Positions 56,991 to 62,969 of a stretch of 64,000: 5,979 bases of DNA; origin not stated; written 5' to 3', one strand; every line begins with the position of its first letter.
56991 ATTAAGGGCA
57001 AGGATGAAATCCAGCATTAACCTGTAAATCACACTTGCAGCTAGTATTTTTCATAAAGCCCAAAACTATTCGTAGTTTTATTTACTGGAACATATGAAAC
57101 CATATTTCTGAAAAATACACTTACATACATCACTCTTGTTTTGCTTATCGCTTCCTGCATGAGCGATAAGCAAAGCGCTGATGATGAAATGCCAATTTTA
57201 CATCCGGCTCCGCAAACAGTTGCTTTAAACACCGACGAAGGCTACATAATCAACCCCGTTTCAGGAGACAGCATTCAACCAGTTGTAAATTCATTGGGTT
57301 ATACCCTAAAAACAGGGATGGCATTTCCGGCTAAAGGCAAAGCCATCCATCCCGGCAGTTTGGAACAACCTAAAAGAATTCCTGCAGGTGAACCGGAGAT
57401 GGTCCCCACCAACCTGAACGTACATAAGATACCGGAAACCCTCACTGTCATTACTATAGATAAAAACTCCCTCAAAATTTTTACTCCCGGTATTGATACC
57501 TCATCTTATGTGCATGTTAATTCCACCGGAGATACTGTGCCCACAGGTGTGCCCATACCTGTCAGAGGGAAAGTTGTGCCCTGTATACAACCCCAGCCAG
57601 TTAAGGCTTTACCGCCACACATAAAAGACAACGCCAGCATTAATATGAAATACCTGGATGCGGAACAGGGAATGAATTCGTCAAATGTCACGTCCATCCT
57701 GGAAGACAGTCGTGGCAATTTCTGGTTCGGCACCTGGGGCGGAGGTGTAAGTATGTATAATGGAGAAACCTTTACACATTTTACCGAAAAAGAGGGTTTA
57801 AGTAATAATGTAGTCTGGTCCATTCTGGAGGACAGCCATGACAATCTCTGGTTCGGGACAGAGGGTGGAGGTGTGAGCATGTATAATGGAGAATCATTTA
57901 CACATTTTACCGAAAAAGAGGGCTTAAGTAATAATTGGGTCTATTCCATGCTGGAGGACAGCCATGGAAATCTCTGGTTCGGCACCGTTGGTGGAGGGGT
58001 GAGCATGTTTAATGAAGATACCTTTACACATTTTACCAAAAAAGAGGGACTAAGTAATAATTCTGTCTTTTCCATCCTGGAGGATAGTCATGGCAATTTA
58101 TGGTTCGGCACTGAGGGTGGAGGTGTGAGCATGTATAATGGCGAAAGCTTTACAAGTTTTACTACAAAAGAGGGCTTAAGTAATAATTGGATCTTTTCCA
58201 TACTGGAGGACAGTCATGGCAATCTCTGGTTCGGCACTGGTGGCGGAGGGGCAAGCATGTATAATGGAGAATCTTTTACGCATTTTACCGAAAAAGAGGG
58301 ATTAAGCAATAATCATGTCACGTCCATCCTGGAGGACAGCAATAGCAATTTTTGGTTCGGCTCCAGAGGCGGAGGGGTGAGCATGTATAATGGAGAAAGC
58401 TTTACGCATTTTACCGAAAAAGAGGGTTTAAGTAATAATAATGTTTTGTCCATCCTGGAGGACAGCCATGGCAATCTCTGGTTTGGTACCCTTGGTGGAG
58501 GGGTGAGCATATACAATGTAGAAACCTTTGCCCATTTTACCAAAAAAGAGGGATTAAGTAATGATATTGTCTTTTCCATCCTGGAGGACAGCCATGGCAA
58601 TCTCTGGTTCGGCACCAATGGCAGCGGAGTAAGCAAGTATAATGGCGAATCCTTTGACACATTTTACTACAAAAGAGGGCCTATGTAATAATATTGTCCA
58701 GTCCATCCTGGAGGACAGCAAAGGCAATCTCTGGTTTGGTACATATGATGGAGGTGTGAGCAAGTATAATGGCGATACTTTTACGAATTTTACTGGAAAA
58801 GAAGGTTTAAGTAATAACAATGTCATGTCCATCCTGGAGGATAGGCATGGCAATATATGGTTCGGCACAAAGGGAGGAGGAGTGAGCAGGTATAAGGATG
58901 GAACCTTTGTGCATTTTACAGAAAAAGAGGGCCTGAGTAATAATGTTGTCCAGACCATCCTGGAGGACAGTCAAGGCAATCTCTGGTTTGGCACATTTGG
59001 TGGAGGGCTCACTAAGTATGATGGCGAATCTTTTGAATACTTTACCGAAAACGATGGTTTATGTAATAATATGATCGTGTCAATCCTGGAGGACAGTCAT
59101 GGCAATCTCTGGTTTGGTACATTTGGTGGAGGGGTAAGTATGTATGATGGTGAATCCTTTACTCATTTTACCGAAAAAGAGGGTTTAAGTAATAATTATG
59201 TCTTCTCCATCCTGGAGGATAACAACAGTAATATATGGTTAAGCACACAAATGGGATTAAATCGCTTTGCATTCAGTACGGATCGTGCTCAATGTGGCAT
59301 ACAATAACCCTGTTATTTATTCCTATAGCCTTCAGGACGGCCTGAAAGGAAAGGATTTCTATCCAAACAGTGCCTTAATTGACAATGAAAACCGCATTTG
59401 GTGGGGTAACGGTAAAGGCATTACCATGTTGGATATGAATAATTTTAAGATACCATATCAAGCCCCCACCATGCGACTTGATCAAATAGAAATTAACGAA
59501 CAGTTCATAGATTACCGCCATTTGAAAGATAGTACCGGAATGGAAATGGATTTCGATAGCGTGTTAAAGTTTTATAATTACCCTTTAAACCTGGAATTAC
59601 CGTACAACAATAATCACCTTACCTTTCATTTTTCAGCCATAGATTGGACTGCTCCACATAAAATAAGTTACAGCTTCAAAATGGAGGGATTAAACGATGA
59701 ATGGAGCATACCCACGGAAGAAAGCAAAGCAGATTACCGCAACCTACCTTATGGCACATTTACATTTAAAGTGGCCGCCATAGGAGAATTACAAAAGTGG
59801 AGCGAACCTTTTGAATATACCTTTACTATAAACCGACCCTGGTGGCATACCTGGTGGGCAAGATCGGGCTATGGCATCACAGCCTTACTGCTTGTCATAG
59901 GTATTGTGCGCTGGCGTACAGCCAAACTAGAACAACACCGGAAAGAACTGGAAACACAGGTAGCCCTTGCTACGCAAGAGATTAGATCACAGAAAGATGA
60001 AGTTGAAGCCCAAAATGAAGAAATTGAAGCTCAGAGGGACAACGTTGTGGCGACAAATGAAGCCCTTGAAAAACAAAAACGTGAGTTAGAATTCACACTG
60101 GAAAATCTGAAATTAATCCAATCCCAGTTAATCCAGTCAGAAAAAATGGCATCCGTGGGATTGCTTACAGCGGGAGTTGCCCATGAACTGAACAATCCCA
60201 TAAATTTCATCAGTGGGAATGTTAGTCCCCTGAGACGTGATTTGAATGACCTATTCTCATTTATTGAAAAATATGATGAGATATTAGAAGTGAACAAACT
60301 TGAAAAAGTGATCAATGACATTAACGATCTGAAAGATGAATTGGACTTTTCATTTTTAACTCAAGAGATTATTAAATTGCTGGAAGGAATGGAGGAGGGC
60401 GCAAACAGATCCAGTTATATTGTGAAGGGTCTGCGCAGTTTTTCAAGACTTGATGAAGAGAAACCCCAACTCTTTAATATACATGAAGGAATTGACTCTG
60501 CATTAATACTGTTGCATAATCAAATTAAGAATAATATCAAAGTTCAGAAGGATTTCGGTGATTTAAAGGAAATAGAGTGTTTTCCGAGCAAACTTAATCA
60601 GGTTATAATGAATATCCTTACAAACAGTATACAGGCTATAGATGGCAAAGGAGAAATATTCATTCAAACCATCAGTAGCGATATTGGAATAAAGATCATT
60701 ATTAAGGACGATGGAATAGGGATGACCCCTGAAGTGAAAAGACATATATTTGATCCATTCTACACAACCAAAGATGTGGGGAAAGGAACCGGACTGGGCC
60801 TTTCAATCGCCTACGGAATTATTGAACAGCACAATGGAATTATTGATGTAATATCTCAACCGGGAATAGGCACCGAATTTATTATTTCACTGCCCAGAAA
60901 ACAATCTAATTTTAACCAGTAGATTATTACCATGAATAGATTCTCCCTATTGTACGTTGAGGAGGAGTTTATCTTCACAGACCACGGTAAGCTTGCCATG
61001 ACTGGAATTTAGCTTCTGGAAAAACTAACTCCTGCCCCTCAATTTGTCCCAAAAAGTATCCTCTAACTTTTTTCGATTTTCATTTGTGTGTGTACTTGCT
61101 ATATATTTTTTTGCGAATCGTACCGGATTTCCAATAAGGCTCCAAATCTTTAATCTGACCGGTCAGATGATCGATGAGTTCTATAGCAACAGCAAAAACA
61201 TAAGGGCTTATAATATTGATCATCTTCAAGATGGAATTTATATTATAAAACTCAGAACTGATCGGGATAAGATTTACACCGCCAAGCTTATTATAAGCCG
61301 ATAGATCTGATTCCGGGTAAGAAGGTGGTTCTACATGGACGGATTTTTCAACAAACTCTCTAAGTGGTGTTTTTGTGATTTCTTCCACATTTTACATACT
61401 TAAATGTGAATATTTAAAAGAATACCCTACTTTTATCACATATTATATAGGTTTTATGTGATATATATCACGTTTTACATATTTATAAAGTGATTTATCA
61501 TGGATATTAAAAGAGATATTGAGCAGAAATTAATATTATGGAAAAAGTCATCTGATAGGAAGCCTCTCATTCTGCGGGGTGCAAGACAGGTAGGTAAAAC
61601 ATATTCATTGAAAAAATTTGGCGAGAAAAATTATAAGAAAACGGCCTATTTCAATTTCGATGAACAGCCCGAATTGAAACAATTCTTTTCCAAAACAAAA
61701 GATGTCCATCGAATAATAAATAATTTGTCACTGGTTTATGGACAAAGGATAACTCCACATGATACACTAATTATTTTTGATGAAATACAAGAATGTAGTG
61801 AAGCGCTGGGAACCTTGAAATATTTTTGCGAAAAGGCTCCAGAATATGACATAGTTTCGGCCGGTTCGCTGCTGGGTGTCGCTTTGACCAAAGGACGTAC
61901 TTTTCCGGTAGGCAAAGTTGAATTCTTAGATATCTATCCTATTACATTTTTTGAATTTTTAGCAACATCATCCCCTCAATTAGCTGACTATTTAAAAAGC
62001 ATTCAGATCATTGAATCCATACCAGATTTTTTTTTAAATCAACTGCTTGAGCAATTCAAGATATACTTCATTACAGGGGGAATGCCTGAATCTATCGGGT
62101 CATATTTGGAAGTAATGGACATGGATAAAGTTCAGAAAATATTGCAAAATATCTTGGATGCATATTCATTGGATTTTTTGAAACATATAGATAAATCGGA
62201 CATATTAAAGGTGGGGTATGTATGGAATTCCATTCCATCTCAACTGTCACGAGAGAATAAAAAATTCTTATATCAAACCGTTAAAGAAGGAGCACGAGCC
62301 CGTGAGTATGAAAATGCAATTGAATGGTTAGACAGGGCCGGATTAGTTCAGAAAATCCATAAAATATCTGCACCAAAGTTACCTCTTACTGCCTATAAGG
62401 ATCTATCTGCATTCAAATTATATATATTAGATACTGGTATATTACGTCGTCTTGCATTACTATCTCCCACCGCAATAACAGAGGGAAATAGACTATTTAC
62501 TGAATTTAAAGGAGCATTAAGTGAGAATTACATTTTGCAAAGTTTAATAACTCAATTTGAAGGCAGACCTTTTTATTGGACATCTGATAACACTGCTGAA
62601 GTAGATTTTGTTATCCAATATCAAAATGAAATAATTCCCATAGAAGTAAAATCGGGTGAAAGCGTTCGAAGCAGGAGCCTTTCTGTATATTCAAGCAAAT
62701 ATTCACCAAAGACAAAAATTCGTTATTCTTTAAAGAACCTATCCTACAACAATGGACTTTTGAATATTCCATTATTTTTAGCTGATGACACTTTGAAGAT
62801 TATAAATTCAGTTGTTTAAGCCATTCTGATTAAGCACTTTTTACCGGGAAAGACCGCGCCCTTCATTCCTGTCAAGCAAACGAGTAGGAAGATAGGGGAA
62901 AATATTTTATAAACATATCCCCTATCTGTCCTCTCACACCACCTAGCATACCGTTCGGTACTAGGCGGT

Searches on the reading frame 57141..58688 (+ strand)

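Call 53: search_protein_families(library=pfam, proteins=[window:57141-58688:+], max_evalue=0.00001)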
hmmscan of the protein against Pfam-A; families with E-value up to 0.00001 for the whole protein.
window:57141-58688:+ (515 aa): 2 families
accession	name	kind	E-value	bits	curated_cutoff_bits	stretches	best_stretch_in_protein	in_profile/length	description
PF07494.17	Reg_prop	-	2.1e-57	184.1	20.4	6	303-326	1-24/24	Two component regulator propeller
PF23748.1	Beta-prop_LRRK2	-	6.7e-07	29.1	26.9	0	427-464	268-305/359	LRRK2 beta propeller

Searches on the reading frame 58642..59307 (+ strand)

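Call 53: search_protein_families(library=pfam, proteins=[window:58642-59307:+], max_evalue=0.00001)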
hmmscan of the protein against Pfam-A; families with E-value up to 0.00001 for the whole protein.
window:58642-59307:+ (221 aa): 1 family
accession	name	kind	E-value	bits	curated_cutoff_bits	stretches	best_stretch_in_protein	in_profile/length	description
PF07494.17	Reg_prop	-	6.3e-39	127.4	20.4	4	97-120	1-24/24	Two component regulator propeller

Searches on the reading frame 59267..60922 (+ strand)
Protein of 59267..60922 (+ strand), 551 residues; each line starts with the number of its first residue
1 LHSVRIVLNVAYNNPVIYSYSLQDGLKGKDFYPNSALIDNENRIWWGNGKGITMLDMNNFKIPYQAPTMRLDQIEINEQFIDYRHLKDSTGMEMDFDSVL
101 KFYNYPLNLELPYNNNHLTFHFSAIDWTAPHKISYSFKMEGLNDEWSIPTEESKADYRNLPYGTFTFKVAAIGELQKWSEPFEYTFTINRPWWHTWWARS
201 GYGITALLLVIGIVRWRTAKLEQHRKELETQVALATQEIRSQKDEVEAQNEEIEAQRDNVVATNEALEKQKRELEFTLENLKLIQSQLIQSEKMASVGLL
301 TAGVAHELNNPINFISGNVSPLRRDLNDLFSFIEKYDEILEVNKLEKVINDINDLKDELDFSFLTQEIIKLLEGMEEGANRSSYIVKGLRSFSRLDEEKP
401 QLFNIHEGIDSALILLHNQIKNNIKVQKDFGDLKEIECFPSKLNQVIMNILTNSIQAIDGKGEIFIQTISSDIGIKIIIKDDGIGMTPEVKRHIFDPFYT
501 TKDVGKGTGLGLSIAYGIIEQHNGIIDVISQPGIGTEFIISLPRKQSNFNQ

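Call 53: search_protein_families(library=pfam, proteins=[window:59267-60922:+], max_evalue=0.00001)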
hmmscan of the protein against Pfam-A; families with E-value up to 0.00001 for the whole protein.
window:59267-60922:+ (551 aa): 3 families
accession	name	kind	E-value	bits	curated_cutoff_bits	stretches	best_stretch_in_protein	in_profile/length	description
PF02518.31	HATPase_c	-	4.5e-24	85.5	26.4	1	441-545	4-110/111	Histidine kinase-, DNA gyrase B-, and HSP90-like ATPase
PF07495.19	Y_Y_Y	-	1.2e-14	54.4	26.6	1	130-188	5-64/65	Y_Y_Y domain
PF00512.31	HisKA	-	7.8e-08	32.7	26.9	0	298-355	3-60/66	His Kinase A (phospho-acceptor) domain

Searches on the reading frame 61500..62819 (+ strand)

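Call 53: search_protein_families(library=pfam, proteins=[window:61500-62819:+], max_evalue=0.00001)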
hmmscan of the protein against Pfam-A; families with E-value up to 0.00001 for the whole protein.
window:61500-62819:+ (439 aa): 2 families
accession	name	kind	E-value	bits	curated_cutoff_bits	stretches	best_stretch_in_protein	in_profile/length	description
PF13635.12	DUF4143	-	1.4e-37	129.4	28.1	1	225-386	3-160/160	Domain of unknown function (DUF4143)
PF13173.12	AAA_14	-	3.6e-27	95.4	27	1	20-154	2-129/129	AAA domain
